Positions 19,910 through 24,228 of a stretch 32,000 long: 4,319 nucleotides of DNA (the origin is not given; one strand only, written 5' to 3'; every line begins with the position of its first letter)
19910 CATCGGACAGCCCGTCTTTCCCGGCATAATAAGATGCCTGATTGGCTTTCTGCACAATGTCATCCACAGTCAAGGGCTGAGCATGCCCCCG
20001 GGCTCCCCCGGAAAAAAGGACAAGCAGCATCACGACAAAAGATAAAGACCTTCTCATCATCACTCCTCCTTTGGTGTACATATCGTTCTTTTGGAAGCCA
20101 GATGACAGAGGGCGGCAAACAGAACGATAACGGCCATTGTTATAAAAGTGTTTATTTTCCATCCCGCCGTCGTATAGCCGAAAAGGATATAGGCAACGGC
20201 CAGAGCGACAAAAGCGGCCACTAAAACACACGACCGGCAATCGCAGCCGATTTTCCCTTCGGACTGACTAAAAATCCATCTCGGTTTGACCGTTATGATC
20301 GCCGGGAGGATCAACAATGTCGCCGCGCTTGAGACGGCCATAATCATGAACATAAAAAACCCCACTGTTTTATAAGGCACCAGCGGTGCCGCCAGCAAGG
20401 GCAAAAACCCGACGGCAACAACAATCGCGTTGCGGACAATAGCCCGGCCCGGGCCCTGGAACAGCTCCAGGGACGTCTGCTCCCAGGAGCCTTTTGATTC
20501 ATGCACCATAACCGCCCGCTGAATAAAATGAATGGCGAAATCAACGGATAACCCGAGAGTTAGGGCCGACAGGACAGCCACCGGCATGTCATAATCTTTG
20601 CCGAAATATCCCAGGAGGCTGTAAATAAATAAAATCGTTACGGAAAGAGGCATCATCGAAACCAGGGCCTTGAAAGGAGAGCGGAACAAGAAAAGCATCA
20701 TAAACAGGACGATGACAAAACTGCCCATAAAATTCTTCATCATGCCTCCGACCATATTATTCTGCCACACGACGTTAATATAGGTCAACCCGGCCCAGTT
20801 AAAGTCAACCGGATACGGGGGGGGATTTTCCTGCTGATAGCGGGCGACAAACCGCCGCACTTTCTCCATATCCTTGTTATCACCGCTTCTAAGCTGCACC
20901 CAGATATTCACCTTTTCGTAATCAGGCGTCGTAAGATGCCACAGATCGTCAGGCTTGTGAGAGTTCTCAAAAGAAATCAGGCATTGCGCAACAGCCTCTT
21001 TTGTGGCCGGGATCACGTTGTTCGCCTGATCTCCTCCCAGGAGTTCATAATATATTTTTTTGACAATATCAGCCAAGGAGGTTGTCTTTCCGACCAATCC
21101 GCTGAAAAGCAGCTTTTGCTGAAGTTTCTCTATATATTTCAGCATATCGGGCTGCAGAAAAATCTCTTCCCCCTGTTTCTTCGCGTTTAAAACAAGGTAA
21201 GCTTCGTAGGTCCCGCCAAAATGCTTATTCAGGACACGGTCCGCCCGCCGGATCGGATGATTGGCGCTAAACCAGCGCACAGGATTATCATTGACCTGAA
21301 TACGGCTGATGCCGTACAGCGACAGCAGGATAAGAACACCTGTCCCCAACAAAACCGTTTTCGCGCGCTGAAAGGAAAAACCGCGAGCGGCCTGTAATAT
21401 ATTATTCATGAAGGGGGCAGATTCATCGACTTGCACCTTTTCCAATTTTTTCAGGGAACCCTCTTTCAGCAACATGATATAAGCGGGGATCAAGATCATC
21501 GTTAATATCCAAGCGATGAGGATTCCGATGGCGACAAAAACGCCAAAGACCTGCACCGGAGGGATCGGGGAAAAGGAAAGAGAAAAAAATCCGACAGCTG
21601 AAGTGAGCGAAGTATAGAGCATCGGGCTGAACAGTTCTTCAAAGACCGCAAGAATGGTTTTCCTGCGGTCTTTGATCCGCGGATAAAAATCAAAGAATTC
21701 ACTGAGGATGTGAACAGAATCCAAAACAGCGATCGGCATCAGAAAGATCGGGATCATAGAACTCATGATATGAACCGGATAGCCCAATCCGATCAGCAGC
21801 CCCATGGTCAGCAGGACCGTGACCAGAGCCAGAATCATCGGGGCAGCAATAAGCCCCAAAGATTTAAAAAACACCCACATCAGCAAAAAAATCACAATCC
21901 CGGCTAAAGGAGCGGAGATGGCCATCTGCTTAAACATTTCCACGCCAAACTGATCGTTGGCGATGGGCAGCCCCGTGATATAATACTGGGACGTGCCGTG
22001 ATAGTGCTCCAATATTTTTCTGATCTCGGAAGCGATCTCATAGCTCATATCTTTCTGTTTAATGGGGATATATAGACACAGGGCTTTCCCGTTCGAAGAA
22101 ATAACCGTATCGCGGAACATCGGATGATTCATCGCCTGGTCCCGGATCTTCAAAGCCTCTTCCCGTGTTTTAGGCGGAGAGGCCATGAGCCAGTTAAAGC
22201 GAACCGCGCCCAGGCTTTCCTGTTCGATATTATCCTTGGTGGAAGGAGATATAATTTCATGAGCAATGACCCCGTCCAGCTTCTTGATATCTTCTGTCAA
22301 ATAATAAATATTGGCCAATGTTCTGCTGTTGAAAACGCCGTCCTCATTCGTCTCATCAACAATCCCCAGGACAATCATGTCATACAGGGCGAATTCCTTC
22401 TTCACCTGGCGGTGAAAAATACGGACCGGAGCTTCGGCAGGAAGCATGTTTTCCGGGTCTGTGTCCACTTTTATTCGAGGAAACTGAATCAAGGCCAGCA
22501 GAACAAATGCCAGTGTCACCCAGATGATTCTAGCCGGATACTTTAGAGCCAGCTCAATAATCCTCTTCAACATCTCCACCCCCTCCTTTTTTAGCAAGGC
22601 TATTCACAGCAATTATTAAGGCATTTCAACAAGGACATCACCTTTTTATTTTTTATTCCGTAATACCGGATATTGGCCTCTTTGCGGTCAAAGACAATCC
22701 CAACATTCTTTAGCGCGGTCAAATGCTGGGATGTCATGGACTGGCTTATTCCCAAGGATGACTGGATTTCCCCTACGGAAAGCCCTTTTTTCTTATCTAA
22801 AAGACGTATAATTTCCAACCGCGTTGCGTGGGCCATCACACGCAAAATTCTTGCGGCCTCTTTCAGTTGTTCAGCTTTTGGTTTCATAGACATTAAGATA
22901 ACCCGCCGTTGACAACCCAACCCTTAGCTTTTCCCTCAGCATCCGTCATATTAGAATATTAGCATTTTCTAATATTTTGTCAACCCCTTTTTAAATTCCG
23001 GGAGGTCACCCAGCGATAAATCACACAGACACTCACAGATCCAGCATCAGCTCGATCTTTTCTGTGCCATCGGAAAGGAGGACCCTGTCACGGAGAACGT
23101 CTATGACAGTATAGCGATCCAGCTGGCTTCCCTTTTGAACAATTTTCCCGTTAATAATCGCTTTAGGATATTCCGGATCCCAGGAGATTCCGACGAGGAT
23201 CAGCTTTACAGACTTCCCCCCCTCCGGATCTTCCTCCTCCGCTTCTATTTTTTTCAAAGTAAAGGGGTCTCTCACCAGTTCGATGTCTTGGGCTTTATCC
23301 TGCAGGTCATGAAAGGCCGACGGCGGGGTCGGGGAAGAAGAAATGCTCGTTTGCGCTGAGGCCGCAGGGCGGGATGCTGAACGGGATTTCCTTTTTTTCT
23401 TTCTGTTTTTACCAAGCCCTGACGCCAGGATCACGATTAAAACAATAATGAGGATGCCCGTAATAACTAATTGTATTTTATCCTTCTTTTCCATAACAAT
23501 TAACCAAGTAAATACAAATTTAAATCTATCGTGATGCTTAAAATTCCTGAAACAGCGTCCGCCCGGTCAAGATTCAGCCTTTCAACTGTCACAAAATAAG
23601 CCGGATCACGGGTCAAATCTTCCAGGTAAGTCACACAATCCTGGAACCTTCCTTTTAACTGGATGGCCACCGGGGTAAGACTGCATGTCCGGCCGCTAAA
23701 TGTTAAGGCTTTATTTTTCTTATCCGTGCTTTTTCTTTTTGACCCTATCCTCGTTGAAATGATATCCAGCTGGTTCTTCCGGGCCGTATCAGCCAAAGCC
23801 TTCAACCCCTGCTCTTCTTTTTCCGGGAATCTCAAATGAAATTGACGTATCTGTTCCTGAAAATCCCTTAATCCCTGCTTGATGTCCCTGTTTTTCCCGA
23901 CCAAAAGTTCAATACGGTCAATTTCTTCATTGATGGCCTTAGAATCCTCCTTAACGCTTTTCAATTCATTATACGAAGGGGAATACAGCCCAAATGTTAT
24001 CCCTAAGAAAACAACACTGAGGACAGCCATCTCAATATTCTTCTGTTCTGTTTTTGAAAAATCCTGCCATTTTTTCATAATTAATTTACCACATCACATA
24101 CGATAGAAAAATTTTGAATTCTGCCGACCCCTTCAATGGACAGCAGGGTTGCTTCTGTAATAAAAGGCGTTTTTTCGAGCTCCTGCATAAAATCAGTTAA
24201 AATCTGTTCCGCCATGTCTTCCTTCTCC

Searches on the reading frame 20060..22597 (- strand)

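Call 25: search_protein_families(library=pfam, proteins=[window:20060-22597:-], max_evalue=0.001)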
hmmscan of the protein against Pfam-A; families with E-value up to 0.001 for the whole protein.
window:20060-22597:- (845 aa): 3 families
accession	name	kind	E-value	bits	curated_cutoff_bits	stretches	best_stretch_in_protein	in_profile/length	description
PF03176.21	MMPL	-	1.1e-32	113.7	20.5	2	156-377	71-302/333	MMPL family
PF12349.14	Sterol-sensing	-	6.6e-08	33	22.3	1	248-372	7-131/153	Sterol-sensing domain of SREBP cleavage-activation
PF02460.24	Patched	-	9.9e-07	29.1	23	1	240-374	22-154/156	Patched SSD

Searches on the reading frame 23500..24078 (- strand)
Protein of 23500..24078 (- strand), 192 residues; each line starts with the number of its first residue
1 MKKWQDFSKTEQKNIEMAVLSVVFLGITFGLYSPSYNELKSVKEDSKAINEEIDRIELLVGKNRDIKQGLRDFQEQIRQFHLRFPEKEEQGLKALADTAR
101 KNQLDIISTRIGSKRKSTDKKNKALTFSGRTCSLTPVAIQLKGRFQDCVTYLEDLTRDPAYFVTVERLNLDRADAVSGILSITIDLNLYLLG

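Call 4: search_protein_families(library=pfam, proteins=[window:23500-24078:-], max_evalue=0.1)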
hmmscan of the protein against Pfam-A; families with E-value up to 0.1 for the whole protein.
window:23500-24078:- (192 aa): 2 families
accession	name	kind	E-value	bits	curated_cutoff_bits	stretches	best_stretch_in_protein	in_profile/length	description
PF19823.4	DUF6305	-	0.0078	16.3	25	0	86-126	65-105/154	Domain of unknown function (DUF6305)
PF04350.18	PilO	-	0.035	14.7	22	0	50-188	12-140/145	Pilus assembly protein, PilO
